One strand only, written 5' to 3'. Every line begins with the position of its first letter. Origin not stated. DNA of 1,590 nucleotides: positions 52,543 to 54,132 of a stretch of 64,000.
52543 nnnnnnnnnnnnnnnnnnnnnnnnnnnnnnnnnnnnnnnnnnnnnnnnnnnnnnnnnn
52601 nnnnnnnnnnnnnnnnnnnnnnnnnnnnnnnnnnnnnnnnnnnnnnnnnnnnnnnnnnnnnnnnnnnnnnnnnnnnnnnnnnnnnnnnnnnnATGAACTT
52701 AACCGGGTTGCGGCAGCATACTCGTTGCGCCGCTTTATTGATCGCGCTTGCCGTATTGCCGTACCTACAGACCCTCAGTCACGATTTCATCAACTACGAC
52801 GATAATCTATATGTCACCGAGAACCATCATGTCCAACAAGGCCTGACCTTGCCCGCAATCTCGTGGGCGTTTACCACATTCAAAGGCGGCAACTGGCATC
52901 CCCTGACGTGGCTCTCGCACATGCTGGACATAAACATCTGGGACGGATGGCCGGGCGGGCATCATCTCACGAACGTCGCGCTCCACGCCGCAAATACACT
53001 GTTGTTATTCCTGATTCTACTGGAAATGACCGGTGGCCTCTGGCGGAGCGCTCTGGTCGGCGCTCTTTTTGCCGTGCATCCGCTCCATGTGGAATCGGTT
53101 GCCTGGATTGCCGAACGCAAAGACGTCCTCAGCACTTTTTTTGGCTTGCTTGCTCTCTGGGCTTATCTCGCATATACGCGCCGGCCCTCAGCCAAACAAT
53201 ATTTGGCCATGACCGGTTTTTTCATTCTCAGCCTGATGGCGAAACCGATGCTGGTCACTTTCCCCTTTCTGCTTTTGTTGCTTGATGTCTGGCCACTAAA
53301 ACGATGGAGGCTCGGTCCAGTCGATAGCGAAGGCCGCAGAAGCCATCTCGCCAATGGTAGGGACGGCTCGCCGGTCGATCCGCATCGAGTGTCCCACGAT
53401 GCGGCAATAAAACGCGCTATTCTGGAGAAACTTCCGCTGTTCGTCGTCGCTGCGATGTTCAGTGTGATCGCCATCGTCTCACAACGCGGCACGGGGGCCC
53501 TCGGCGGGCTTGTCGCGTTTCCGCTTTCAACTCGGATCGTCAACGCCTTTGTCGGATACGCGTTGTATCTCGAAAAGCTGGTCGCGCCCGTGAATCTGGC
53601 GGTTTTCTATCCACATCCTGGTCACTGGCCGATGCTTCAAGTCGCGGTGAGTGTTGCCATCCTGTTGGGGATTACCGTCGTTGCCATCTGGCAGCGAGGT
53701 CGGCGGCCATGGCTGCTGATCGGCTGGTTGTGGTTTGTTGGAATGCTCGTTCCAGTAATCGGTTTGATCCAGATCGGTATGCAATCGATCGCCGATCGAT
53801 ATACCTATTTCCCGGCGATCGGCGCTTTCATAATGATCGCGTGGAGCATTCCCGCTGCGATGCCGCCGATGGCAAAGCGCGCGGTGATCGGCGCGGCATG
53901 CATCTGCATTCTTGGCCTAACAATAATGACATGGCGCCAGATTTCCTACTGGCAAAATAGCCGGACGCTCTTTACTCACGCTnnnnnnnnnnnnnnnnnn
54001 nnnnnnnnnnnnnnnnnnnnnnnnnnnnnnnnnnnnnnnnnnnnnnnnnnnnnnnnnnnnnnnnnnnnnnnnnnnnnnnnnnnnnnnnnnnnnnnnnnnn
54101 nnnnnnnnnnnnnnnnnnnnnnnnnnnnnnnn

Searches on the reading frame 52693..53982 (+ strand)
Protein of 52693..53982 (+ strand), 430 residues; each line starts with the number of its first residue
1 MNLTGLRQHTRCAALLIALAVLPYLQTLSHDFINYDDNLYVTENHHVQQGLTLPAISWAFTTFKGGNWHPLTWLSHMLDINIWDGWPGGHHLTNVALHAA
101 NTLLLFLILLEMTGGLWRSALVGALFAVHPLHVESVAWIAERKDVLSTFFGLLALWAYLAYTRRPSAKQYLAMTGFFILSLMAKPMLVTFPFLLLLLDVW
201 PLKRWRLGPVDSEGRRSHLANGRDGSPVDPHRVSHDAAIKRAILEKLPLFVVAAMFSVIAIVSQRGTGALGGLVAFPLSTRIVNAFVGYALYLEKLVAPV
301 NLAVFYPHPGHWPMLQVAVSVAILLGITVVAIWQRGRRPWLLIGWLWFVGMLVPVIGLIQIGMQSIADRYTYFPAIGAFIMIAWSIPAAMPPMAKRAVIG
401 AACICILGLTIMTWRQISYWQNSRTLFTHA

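Call 68: search_protein_families(library=pfam, proteins=[window:52693-53982:+], max_evalue=0.05)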
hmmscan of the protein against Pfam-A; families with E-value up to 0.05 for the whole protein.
window:52693-53982:+ (430 aa): 0 families

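Call 69: search_solved_structures(query=window:52693-53982:+, max_evalue=1)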
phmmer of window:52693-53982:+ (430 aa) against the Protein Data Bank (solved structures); distinct sequences matched with E-value up to 1: 0.
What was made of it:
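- On PMT_2 / TMTC-like GT-C glycosyltransferase (gene 52693-54561): The window protein's N-terminal 430 aa has no Pfam or PDB sequence hit (calls 68, 69).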
